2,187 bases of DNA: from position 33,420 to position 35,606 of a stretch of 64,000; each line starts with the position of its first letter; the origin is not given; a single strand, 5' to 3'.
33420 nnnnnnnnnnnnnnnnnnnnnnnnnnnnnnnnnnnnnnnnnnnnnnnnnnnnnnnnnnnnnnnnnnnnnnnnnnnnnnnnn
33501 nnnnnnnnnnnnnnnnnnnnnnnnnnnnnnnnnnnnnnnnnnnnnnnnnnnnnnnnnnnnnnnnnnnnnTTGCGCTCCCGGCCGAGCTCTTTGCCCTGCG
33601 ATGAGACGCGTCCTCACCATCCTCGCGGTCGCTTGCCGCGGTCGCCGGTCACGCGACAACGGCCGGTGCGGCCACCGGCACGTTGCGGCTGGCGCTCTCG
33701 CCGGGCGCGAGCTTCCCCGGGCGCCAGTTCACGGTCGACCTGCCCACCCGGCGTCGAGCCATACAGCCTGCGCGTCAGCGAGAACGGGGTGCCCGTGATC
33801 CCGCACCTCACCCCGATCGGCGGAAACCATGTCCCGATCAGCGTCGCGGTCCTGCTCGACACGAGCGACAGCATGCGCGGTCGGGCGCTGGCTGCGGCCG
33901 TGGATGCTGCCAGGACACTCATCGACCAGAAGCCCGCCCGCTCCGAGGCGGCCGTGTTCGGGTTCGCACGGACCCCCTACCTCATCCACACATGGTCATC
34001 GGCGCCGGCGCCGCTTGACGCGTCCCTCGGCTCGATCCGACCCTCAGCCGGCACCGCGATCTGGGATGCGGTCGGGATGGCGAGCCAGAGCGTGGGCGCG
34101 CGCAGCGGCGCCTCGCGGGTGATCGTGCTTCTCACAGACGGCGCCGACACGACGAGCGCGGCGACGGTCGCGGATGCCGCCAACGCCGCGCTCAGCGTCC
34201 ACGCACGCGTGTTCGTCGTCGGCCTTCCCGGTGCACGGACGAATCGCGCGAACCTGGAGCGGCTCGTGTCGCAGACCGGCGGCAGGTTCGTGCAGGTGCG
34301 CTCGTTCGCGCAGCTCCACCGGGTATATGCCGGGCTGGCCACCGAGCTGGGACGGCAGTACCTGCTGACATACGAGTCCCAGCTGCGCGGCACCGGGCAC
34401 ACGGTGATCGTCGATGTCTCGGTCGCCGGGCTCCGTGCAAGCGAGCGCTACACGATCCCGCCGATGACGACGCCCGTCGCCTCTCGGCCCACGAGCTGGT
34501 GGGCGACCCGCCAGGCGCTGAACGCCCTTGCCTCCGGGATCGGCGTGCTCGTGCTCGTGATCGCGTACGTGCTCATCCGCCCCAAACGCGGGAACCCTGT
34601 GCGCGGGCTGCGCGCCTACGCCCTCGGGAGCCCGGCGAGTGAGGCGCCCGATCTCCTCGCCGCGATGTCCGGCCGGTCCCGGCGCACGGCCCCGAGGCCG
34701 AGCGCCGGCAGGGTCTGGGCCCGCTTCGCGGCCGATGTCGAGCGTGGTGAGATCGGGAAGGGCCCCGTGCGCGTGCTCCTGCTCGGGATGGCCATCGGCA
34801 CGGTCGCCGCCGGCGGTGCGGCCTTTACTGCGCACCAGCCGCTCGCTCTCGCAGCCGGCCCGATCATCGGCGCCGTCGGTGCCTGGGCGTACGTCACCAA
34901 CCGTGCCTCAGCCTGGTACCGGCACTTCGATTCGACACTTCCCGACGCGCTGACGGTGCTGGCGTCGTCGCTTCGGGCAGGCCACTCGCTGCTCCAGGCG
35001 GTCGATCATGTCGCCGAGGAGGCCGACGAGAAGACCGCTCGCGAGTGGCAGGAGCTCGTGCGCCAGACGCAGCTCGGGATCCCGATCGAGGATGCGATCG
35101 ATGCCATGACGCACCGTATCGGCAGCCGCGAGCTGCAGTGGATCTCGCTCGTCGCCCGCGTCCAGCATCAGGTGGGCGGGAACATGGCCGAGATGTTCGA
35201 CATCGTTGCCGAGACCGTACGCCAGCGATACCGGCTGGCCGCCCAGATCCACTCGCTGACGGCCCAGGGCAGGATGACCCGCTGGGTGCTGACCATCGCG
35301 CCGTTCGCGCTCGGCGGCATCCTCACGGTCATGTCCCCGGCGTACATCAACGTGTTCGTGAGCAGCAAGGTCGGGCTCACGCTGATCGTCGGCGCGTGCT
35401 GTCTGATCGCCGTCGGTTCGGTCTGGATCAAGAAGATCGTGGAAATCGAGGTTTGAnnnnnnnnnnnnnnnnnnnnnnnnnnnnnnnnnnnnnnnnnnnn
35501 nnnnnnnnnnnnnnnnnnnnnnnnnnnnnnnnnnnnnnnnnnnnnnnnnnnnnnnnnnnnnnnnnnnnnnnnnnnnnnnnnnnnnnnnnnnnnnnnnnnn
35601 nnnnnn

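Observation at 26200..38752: Monoderm-type Flp/Tad pilus locus bracketed by a split LuxR / HisKA_3 two-component pair, with non-canonical members and no prepilin peptidase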

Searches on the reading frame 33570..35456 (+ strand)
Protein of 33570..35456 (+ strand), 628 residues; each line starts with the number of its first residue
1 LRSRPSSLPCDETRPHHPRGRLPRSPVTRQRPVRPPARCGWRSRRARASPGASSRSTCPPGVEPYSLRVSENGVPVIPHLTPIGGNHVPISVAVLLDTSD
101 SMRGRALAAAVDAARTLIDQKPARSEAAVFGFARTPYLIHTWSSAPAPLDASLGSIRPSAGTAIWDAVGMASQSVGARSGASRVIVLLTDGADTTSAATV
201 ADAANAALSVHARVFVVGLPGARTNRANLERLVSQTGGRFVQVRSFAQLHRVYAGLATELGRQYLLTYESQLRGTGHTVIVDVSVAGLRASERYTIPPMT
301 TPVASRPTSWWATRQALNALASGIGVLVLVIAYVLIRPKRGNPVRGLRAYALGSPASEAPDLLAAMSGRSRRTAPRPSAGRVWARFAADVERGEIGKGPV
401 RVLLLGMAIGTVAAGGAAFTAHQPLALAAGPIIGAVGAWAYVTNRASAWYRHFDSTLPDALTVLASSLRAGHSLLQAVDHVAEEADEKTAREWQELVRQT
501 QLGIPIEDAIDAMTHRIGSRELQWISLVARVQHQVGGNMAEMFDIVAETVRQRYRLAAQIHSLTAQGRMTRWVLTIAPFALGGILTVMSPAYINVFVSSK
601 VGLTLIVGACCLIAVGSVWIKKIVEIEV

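Call 7: search_protein_families(library=pfam, max_evalue=0.01, proteins=[window:33570-35456:+])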
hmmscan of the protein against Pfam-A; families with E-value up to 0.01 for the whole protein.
window:33570-35456:+ (628 aa): 5 families
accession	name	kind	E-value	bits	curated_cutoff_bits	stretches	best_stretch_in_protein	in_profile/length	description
PF00482.28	T2SSF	-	1.8e-16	60.7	25.2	1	461-585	2-123/125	Type II secretion system (T2SS), protein F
PF13519.12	VWA_2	-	6.3e-14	52.9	27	1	92-191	1-106/107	von Willebrand factor type A domain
PF00092.34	VWA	-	4.3e-13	50.3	23.8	1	92-253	2-172/174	von Willebrand factor type A domain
PF13768.12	VWA_3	-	9.2e-06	26.2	27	1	92-239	3-152/155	von Willebrand factor type A domain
PF24909.1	vWA_SIBA-E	-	0.00045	20.2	27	1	163-219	119-175/284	Integrin beta-like protein A-E, vWA-like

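Call 9: find_homologous_proteins(query=window:33570-35456:+, max_evalue=0.00001)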
Query window:33570-35456:+ (628 aa): 120 proteins with E <= 0.00001 among 8000 candidates.
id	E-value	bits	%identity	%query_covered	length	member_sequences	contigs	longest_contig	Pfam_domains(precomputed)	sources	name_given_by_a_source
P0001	0.0e+0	1228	98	92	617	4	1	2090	PF13768.13,PF00092.35,PF13519.13,PF00482.29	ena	-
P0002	0.0e+0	1086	88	91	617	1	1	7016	PF13768.13,PF00092.35,PF13519.13,PF00482.29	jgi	jgi:tight adherence protein B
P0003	0.0e+0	1077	87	91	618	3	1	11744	PF00092.35,PF13519.13,PF00482.29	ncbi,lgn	-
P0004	2.0e-296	1003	81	91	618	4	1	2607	PF13768.13,PF00092.35,PF13519.13,PF00482.29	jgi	jgi:tight adherence protein B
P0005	1.6e-295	1000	81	91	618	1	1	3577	PF13768.13,PF00092.35,PF13519.13,PF00482.29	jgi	jgi:tight adherence protein B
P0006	1.9e-294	996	80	91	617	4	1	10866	PF13768.13,PF00092.35,PF13519.13,PF00482.29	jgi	jgi:tight adherence protein B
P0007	7.0e-294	994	80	91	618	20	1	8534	PF13768.13,PF00092.35,PF13519.13,PF00482.29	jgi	jgi:tight adherence protein B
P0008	1.2e-293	993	80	91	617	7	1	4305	PF13768.13,PF00092.35,PF13519.13,PF00482.29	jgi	jgi:tight adherence protein B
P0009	3.6e-293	992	81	91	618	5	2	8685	PF13768.13,PF00092.35,PF13519.13,PF00482.29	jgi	jgi:tight adherence protein B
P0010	1.6e-292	990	80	91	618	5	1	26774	PF13768.13,PF00092.35,PF13519.13,PF00482.29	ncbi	-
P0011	4.1e-292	988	80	91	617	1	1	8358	PF13768.13,PF00092.35,PF13519.13,PF00482.29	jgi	jgi:tight adherence protein B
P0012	2.8e-289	979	79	91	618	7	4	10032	PF13768.13,PF00092.35,PF13519.13,PF00482.29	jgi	jgi:tight adherence protein B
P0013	2.4e-288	976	79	91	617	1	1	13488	PF13768.13,PF00092.35,PF13519.13,PF00482.29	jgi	jgi:tight adherence protein B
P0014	8.2e-287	971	78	91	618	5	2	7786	PF13768.13,PF00092.35,PF13519.13,PF00482.29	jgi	jgi:tight adherence protein B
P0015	2.6e-286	969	78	91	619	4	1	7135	PF13768.13,PF00092.35,PF13519.13,PF00482.29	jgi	jgi:tight adherence protein B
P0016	3.5e-284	962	77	91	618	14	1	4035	PF13768.13,PF00092.35,PF13519.13,PF00482.29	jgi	jgi:tight adherence protein B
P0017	2.8e-274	929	77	91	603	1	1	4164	PF13768.13,PF00092.35,PF13519.13,PF00482.29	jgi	jgi:tight adherence protein B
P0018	3.0e-269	913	72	95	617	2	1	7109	PF13768.13,PF00092.35,PF13519.13,PF00482.29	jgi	jgi:tight adherence protein B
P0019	2.7e-255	867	69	91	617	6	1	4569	PF13768.13,PF00092.35,PF13519.13,PF00482.29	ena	-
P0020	6.4e-255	866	70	91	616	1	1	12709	PF13768.13,PF00092.35,PF13519.13,PF00482.29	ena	-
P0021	1.3e-253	861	70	91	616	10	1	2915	PF13768.13,PF00092.35,PF13519.13,PF00482.29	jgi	jgi:tight adherence protein B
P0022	2.2e-252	857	69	91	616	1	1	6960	PF13768.13,PF00092.35,PF13519.13,PF00482.29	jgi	jgi:tight adherence protein B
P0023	1.8e-251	854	69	91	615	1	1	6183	PF13768.13,PF00092.35,PF13519.13,PF00482.29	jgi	jgi:tight adherence protein B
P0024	2.0e-251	854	67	93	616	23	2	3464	PF13768.13,PF00092.35,PF13519.13,PF00482.29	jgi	jgi:tight adherence protein B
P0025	1.1e-250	852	68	91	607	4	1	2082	PF13768.13,PF00092.35,PF13519.13,PF00482.29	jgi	jgi:tight adherence protein B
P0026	1.7e-250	851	69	91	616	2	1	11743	PF13768.13,PF00092.35,PF13519.13,PF00482.29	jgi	jgi:tight adherence protein B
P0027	3.6e-249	847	68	91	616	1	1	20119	PF13768.13,PF00092.35,PF13519.13,PF00482.29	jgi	jgi:tight adherence protein B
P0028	6.8e-249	846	68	91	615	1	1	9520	PF13768.13,PF00092.35,PF13519.13,PF00482.29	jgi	jgi:tight adherence protein B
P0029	1.8e-248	844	67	93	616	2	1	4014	PF13768.13,PF00092.35,PF13519.13,PF00482.29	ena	-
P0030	2.5e-248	844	68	91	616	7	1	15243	PF13768.13,PF00092.35,PF13519.13,PF00482.29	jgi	jgi:tight adherence protein B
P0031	1.2e-247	841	66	93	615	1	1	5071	PF13768.13,PF00092.35,PF13519.13,PF00482.29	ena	-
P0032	2.0e-246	837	66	91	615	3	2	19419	PF13768.13,PF00092.35,PF13519.13,PF00482.29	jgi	jgi:tight adherence protein B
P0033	5.9e-246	836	66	93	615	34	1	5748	PF13768.13,PF00092.35,PF13519.13,PF00482.29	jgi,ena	jgi:tight adherence protein B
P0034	7.2e-246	836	68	91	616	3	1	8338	PF13768.13,PF00092.35,PF13519.13,PF00482.29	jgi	jgi:tight adherence protein B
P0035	2.1e-245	834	66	93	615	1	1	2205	PF13768.13,PF00092.35,PF13519.13,PF00482.29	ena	-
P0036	2.6e-245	834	69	91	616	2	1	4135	PF13768.13,PF00092.35,PF13519.13,PF00482.29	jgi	jgi:tight adherence protein B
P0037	7.9e-245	832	67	91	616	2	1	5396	PF13768.13,PF00092.35,PF13519.13,PF00482.29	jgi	-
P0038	2.8e-243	827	65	94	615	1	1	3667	PF13768.13,PF00092.35,PF13519.13,PF00482.29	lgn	-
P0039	1.2e-242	825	67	91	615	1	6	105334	PF13768.13,PF00092.35,PF13519.13,PF00482.29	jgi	jgi:tight adherence protein B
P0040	4.4e-242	823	66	94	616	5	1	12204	PF13768.13,PF00092.35,PF13519.13,PF24909.1,PF00482.29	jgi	jgi:tight adherence protein B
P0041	2.3e-241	821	66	91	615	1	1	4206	PF00092.35,PF13519.13,PF00482.29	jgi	jgi:tight adherence protein B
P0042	2.6e-240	817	64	94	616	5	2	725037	PF13768.13,PF00092.35,PF13519.13,PF05762.21,PF00482.29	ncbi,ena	-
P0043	1.1e-239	815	67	91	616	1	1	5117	PF13768.13,PF00092.35,PF13519.13,PF00482.29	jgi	jgi:tight adherence protein B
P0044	2.5e-239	814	64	94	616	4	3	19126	PF13768.13,PF00092.35,PF13519.13,PF00482.29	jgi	jgi:tight adherence protein B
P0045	1.2e-238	812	66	91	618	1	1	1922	PF13768.13,PF00092.35,PF13519.13,PF00482.29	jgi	jgi:tight adherence protein B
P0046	2.2e-238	811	65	91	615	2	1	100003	PF13768.13,PF00092.35,PF13519.13,PF00482.29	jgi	jgi:tight adherence protein B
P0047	5.7e-238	810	66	91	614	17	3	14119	PF13768.13,PF00092.35,PF13519.13,PF00482.29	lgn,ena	-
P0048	1.5e-236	805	65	91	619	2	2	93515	PF13768.13,PF00092.35,PF13519.13,PF00482.29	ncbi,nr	ncbi:MAG TPA: type II secretion system F family protein [Gaiellales bacterium]|nr:type II secretion 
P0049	3.4e-236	804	65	91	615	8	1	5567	PF00092.35,PF13519.13,PF00482.29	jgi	-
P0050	1.5e-232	792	70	85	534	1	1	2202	PF13768.13,PF00092.35,PF13519.13,PF00482.29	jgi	jgi:tight adherence protein B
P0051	3.0e-219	748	61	91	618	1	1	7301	PF13768.13,PF00092.35,PF13519.13,PF00482.29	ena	-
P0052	5.7e-218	743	61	91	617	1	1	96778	PF13768.13,PF00092.35,PF13519.13,PF00482.29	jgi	jgi:tight adherence protein B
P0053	9.0e-202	690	59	91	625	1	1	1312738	PF13768.13,PF00092.35,PF13519.13,PF00482.29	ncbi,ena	-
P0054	2.2e-197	675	57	91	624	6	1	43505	PF00092.35,PF13519.13,PF00482.29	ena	-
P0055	4.1e-194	665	57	91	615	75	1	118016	PF13768.13,PF00092.35,PF13519.13,PF00482.29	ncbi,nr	ncbi:MAG TPA: VWA domain-containing protein [Gaiellales bacterium]|nr:VWA domain-containing protein 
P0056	3.7e-193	662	58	91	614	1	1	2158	PF13768.13,PF00092.35,PF13519.13,PF05762.21,PF00482.29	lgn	-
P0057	2.2e-192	659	55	93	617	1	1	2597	PF00092.35,PF13519.13,PF00482.29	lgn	-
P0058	5.1e-192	658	58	91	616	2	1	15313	PF13768.13,PF00092.35,PF13519.13,PF00482.29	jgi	jgi:tight adherence protein B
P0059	7.2e-191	654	58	91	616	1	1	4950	PF13768.13,PF00092.35,PF13519.13,PF00482.29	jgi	jgi:tight adherence protein B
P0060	1.0e-189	650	57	91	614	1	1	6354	PF13768.13,PF00092.35,PF13519.13,PF00482.29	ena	-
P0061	1.2e-189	650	57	91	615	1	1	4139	PF13768.13,PF00092.35,PF13519.13,PF00482.29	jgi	jgi:tight adherence protein B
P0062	2.6e-189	649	67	73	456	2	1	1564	PF13768.13,PF00092.35,PF00482.29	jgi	-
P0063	5.0e-188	645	57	91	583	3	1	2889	PF13768.13,PF00092.35,PF13519.13,PF00482.29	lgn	-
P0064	5.3e-188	645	57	91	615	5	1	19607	PF13768.13,PF00092.35,PF13519.13,PF00482.29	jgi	jgi:tight adherence protein B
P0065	2.3e-187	642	55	91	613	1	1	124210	PF00092.35,PF13519.13,PF00482.29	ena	-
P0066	3.0e-187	642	55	91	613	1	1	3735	PF00092.35,PF13519.13,PF00482.29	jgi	jgi:tight adherence protein B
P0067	8.7e-187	641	55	91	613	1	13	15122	PF00092.35,PF13519.13,PF00482.29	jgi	jgi:tight adherence protein B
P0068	9.1e-187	640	55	91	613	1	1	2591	PF00092.35,PF13519.13,PF00482.29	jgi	jgi:tight adherence protein B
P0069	1.4e-186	640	55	91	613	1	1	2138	PF00092.35,PF13519.13,PF00482.29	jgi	jgi:tight adherence protein B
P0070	4.1e-186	638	55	91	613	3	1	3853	PF00092.35,PF13519.13,PF00482.29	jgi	jgi:tight adherence protein B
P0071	5.9e-186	638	55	91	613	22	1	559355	PF00092.35,PF13519.13,PF00482.29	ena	-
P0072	8.3e-186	637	54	91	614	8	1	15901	PF11775.14,PF00092.35,PF13519.13,PF00482.29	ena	-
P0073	1.1e-185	637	62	78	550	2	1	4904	PF13768.13,PF00092.35,PF13519.13,PF00482.29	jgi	jgi:tight adherence protein B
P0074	5.6e-185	635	55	91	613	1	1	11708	PF00092.35,PF13519.13,PF00482.29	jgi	jgi:tight adherence protein B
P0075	1.1e-184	634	54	91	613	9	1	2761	PF00092.35,PF13519.13,PF00482.29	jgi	jgi:tight adherence protein B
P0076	2.5e-184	632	54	91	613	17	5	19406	PF00092.35,PF13519.13,PF00482.29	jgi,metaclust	jgi:tight adherence protein B|metaclust:\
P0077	2.9e-184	632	54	91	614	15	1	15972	PF11775.14,PF00092.35,PF13519.13,PF00482.29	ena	-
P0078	7.3e-184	631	54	91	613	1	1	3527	PF00092.35,PF13519.13,PF00482.29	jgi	jgi:tight adherence protein B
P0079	1.6e-183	630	53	91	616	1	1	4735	PF13768.13,PF00092.35,PF13519.13,PF00482.29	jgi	jgi:tight adherence protein B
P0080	6.5e-183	628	54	91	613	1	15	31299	PF00092.35,PF13519.13,PF00482.29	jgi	jgi:tight adherence protein B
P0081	1.9e-182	626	56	91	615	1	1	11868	PF00092.35,PF13519.13,PF05762.21,PF00482.29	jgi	jgi:tight adherence protein B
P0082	2.3e-182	626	55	91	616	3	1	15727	PF00092.35,PF13519.13,PF05762.21,PF00482.29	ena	-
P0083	3.9e-181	622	54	91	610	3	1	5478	PF11775.14,PF00092.35,PF13519.13,PF00482.29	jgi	jgi:tight adherence protein B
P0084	3.5e-180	619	55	91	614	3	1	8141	PF00092.35,PF13519.13,PF00482.29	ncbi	-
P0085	4.5e-180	618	55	91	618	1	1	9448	PF00092.35,PF13519.13,PF00482.29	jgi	jgi:tight adherence protein B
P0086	1.9e-179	616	52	91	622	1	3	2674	PF13768.13,PF00092.35,PF13519.13,PF00482.29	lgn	-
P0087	8.7e-178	611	53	91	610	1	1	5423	PF00092.35,PF13519.13,PF00482.29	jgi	jgi:tight adherence protein B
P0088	7.0e-177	608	54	91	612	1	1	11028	PF00092.35,PF13519.13,PF00482.29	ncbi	ncbi:MAG: type II secretion system F family protein [Gaiellales bacterium]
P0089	8.8e-177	607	52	91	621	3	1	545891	PF13768.13,PF00092.35,PF13519.13,PF00482.29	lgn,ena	-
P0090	2.0e-174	600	52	91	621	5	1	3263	PF13768.13,PF00092.35,PF13519.13,PF00482.29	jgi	-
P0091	4.1e-174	599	55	91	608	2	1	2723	PF00092.35,PF13519.13,PF00482.29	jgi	jgi:tight adherence protein B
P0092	3.2e-169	582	51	91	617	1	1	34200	PF00092.35,PF13519.13,PF00482.29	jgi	jgi:tight adherence protein B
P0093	5.9e-166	572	51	91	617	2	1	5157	PF00092.35,PF13519.13,PF00482.29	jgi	jgi:tight adherence protein B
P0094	1.6e-165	570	50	91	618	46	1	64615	PF00092.35,PF13519.13,PF00482.29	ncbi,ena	-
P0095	1.7e-163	564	51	91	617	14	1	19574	PF00092.35,PF13519.13,PF00482.29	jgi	jgi:tight adherence protein B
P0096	1.1e-159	551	49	91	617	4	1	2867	PF00092.35,PF13519.13,PF00482.29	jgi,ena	-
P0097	4.5e-157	542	50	91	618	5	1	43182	PF00092.35,PF13519.13,PF00482.29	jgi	jgi:tight adherence protein B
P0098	2.6e-154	533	49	91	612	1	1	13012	PF13768.13,PF00092.35,PF13519.13,PF00482.29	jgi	jgi:tight adherence protein B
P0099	6.7e-144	499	51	82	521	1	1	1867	PF00092.35,PF13519.13,PF00482.29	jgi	jgi:tight adherence protein B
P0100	3.9e-140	486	48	85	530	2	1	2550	PF13768.13,PF00092.35,PF13519.13,PF00482.29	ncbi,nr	ncbi:MAG TPA: type II secretion system F family protein, partial [Gaiellales bacterium]|nr:type II s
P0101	3.3e-133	464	50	75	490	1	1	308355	PF00092.35,PF00482.29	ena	-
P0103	1.2e-108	382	65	32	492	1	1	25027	PF00092.35,PF00482.29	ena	-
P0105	2.7e-67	246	34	90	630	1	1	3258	PF13768.13,PF00092.35,PF13519.13,PF05762.21,PF00482.29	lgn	-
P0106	1.7e-66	243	40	29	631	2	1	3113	PF13768.13,PF00092.35,PF13519.13,PF05762.21,PF00482.29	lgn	-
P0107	4.3e-62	229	32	86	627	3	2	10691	PF13768.13,PF00092.35,PF13519.13,PF05762.21,PF00482.29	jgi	-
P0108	7.8e-62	228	39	28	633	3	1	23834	PF00092.35,PF13519.13,PF00482.29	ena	-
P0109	2.9e-61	226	33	90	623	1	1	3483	PF13768.13,PF00092.35,PF13519.13,PF05762.21,PF00482.29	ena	-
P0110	5.0e-60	222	36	31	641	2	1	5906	PF06707.18,PF00092.35,PF13519.13,PF00482.29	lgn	-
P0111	1.3e-59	221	32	91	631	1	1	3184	PF13768.13,PF00092.35,PF13519.13,PF05762.21,PF00482.29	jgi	-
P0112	1.4e-59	220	31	89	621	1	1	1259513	PF13768.13,PF00092.35,PF13519.13,PF05762.21,PF00482.29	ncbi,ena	-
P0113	4.7e-59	219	33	90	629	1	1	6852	PF00092.35,PF13519.13,PF00482.29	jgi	jgi:tight adherence protein B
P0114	7.3e-59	218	31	90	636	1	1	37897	PF13768.13,PF00092.35,PF13519.13,PF00482.29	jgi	jgi:tight adherence protein B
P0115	7.3e-59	218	41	30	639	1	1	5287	PF00092.35,PF13519.13,PF00482.29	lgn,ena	-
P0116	3.8e-56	209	30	90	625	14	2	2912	PF13768.13,PF00092.35,PF13519.13,PF05762.21,PF00482.29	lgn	-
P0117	6.1e-52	195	28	92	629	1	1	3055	PF13768.13,PF00092.35,PF13519.13,PF00482.29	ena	-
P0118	1.1e-48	184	30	90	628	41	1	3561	PF13768.13,PF00092.35,PF13519.13,PF05762.21,PF00482.29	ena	-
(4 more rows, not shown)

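Call 11: find_encoding_contigs(protein=P0003, flank=10000, max_places=3)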
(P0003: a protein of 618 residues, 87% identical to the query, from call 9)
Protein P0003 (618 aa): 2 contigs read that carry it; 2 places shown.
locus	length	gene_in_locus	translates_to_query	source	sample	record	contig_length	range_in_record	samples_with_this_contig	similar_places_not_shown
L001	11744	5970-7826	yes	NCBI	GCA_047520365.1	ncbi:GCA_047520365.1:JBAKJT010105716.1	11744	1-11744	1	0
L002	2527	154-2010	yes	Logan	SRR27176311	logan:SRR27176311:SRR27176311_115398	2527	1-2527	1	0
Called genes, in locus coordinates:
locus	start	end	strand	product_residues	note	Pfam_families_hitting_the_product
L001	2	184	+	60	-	?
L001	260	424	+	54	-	-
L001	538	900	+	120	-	PF07811:TadE (weak)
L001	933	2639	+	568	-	PF13400:Tad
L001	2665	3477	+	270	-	PF08666:SAF (faint), PF16976:RcpC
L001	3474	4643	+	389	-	PF00142:Fer4_NifH (weak), PF01656:CbiA, PF02374:ArsA_ATPase (weak), PF06564:CBP_BcsQ (weak), PF09140:MipZ (weak), PF10609:ParA, PF13614:AAA_31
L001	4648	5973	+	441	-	PF00437:T2SSE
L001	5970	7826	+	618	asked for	PF00092:VWA, PF13519:VWA_2, PF00482:T2SSF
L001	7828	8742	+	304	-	PF00482:T2SSF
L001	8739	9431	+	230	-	PF04191:PEMT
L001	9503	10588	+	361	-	PF13400:Tad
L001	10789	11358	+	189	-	-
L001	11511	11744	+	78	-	?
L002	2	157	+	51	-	?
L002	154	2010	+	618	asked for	PF00092:VWA, PF13519:VWA_2, PF00482:T2SSF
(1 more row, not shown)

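Call 12: find_encoding_contigs(protein=P0010, flank=10000, max_places=3)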
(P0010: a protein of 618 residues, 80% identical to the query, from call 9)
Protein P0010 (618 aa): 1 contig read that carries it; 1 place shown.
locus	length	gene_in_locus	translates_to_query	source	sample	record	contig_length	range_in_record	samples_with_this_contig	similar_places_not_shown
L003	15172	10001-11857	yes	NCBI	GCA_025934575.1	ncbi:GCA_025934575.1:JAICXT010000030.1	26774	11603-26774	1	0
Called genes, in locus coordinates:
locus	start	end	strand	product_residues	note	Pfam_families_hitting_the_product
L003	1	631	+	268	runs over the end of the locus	PF05103:DivIVA (faint)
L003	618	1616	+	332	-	PF13487:HD_5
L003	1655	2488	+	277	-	PF00892:EamA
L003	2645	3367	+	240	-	PF00072:Response_reg, PF00196:GerE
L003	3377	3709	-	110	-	-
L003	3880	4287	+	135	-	-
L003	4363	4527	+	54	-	-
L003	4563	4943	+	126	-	PF07811:TadE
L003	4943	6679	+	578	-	PF13400:Tad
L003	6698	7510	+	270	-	PF16976:RcpC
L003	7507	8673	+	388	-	PF01656:CbiA, PF02374:ArsA_ATPase (faint), PF06564:CBP_BcsQ (faint), PF09140:MipZ (faint), PF10609:ParA, PF13614:AAA_31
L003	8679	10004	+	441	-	PF00437:T2SSE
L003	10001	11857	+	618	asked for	PF00092:VWA, PF13519:VWA_2, PF13768:VWA_3 (weak), PF00482:T2SSF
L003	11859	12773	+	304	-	PF00482:T2SSF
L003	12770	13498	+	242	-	PF04191:PEMT, PF04140:ICMT (weak)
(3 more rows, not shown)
